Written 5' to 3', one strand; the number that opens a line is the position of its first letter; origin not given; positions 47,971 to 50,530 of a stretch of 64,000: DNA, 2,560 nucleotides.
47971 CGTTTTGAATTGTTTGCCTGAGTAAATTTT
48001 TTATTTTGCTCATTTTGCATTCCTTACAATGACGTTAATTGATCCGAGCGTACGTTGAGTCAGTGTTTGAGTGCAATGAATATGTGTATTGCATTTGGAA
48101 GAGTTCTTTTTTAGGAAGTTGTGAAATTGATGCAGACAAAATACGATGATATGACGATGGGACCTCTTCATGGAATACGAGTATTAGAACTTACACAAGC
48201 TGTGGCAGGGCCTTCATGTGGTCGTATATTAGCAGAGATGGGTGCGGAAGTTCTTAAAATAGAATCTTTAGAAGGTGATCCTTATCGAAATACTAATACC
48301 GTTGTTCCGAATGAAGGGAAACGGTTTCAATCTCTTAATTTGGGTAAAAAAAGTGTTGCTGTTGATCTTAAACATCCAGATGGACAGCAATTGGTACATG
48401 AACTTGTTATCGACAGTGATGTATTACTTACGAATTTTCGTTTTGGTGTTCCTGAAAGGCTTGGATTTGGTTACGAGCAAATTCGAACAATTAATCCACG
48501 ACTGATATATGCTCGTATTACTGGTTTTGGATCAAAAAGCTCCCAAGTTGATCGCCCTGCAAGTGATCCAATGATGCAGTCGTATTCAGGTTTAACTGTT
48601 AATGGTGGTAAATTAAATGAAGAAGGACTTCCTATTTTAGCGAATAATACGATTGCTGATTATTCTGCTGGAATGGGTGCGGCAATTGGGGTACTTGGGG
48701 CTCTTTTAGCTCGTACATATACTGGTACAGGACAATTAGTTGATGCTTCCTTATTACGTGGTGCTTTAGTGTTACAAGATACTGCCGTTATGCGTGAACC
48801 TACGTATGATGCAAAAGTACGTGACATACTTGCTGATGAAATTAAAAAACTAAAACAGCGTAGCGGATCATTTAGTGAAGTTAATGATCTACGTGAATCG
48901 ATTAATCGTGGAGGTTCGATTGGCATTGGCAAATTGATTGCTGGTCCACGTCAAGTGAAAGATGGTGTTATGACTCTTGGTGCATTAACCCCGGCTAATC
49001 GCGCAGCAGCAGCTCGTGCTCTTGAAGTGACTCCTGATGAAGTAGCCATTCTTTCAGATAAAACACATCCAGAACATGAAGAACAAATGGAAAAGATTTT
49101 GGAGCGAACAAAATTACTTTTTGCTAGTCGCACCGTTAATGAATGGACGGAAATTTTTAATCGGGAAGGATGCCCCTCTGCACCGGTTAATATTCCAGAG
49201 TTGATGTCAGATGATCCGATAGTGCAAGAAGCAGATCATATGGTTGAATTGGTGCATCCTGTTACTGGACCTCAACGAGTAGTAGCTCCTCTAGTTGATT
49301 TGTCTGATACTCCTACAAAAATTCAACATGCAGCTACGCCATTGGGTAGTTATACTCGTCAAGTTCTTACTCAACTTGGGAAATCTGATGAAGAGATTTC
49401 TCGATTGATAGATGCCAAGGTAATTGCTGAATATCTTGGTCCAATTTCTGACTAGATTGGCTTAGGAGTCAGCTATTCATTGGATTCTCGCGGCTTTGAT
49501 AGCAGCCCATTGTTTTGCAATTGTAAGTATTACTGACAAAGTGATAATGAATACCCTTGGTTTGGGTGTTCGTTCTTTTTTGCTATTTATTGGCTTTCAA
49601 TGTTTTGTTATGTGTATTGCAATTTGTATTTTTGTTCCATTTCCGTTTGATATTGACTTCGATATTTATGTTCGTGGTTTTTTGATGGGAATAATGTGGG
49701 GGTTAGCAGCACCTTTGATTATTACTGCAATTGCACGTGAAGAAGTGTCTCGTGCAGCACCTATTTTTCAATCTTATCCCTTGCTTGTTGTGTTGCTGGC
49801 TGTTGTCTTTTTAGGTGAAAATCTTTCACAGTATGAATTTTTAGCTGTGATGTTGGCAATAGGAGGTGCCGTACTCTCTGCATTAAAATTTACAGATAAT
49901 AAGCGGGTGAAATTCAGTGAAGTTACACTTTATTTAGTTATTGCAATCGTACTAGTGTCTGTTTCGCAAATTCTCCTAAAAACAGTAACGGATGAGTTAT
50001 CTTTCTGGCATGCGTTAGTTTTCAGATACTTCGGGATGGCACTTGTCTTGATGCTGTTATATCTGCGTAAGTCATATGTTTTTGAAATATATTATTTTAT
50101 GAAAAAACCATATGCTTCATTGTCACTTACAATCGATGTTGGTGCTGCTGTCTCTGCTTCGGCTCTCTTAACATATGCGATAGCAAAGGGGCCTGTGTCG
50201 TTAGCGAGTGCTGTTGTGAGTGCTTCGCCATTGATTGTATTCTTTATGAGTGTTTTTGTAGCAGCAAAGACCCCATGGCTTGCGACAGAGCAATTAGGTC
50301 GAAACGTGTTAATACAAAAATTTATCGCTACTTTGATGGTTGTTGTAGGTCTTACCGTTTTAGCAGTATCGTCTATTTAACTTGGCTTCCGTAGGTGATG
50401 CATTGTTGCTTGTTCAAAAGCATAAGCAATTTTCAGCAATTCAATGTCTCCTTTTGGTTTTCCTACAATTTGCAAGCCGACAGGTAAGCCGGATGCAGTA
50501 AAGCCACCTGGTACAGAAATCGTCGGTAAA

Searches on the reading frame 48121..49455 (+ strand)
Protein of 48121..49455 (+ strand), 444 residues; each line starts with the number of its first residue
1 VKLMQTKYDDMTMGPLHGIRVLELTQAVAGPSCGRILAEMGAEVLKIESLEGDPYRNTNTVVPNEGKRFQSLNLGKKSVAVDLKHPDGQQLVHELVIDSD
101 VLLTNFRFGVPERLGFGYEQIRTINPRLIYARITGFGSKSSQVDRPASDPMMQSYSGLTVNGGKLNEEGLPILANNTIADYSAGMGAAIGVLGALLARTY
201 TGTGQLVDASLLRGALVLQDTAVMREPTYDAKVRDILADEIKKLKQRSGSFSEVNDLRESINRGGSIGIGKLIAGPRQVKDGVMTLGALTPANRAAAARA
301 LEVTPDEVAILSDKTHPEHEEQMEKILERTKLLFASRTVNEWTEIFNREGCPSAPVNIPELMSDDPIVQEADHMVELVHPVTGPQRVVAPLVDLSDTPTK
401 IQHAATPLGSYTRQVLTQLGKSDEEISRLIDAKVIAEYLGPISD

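Call 7: search_protein_families(library=pfam, proteins=[window:48121-49455:+], max_evalue=0.01)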
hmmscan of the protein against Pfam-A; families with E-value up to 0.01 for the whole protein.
window:48121-49455:+ (444 aa): 1 family
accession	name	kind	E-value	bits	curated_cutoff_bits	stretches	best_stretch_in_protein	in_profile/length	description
PF02515.22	CoA_transf_3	-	2.8e-85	287.1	23.3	2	16-230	1-213/366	CoA-transferase family III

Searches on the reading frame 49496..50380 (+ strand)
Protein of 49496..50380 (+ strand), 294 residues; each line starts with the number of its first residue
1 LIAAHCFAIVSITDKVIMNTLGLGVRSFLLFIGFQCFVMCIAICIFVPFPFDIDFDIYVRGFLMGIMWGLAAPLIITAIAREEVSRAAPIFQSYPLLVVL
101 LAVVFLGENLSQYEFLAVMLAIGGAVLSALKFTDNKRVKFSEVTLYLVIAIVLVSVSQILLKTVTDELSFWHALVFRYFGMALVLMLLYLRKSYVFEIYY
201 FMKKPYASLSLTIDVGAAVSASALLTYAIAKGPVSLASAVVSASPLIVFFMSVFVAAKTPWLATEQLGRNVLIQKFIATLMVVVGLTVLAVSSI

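Call 7: search_protein_families(library=pfam, proteins=[window:49496-50380:+], max_evalue=0.01)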
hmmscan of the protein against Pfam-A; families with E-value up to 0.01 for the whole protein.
window:49496-50380:+ (294 aa): 2 families
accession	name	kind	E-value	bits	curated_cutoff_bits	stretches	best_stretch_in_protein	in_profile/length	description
PF00892.27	EamA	-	6.1e-13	49.7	28.2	1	2-128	9-133/135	EamA-like transporter family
PF06800.18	Sugar_transport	-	1.7e-05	24.8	26.3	1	32-289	31-277/280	Sugar transport protein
